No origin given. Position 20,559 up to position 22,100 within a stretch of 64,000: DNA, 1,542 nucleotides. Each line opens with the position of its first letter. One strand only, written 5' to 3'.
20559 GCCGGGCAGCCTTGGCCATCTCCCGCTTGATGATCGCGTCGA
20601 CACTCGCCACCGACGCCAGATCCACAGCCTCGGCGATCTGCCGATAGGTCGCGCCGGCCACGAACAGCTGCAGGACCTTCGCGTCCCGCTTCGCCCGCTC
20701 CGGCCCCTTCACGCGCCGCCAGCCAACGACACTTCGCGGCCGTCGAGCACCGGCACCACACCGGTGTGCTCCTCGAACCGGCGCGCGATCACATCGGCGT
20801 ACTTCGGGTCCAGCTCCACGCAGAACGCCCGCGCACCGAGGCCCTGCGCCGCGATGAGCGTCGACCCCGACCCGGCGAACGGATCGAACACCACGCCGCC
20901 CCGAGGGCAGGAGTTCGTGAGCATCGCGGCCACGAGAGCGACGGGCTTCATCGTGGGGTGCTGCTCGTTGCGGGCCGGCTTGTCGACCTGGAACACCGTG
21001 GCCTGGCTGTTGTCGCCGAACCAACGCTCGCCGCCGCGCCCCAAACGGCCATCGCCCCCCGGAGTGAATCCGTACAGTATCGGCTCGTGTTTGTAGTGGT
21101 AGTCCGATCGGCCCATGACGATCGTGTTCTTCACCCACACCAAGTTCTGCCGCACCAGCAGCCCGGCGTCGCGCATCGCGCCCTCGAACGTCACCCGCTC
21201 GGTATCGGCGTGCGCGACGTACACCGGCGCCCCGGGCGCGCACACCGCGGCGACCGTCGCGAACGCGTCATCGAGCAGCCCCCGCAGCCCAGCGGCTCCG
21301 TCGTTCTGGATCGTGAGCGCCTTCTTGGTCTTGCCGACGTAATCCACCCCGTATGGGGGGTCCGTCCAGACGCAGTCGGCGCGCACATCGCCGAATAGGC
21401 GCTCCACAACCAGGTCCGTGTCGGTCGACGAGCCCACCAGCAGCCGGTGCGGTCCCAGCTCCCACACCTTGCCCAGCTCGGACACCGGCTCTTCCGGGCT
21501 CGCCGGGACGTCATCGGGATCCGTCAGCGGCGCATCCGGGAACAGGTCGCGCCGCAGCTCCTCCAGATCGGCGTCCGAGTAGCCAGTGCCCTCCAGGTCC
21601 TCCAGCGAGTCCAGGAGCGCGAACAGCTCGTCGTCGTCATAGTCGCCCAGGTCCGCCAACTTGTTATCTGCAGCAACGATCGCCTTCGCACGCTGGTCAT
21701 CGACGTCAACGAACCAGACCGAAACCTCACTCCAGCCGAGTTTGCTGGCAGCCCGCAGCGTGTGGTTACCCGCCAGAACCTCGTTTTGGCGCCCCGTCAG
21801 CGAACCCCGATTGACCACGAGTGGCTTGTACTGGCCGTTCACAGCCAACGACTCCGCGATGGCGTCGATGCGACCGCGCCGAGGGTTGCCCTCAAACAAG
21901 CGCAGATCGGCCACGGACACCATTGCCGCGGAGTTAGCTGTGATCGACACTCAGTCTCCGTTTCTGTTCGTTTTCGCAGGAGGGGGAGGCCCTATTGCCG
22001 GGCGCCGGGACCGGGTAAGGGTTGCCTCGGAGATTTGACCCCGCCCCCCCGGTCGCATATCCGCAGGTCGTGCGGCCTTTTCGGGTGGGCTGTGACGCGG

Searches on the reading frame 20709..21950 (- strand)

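Call 40: search_protein_families(library=pfam, proteins=[window:20709-21950:-], max_evalue=0.01)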
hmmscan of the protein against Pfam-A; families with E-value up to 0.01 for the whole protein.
window:20709-21950:- (413 aa): 4 families
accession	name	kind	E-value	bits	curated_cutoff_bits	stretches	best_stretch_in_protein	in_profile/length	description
PF01555.25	N6_N4_Mtase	-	5.4e-19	69.5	26.7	1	326-389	153-220/221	DNA methylase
PF02195.25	ParB_N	-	7.3e-05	23.2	26.3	1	26-91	25-88/95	ParB N-terminal domain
PF03602.21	Cons_hypoth95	-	0.0094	16.1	24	0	349-393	40-85/182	Conserved hypothetical protein 95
PF01170.24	UPF0020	-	0.0095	16.1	22.3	0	337-374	14-52/197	RMKL-like, methyltransferase domain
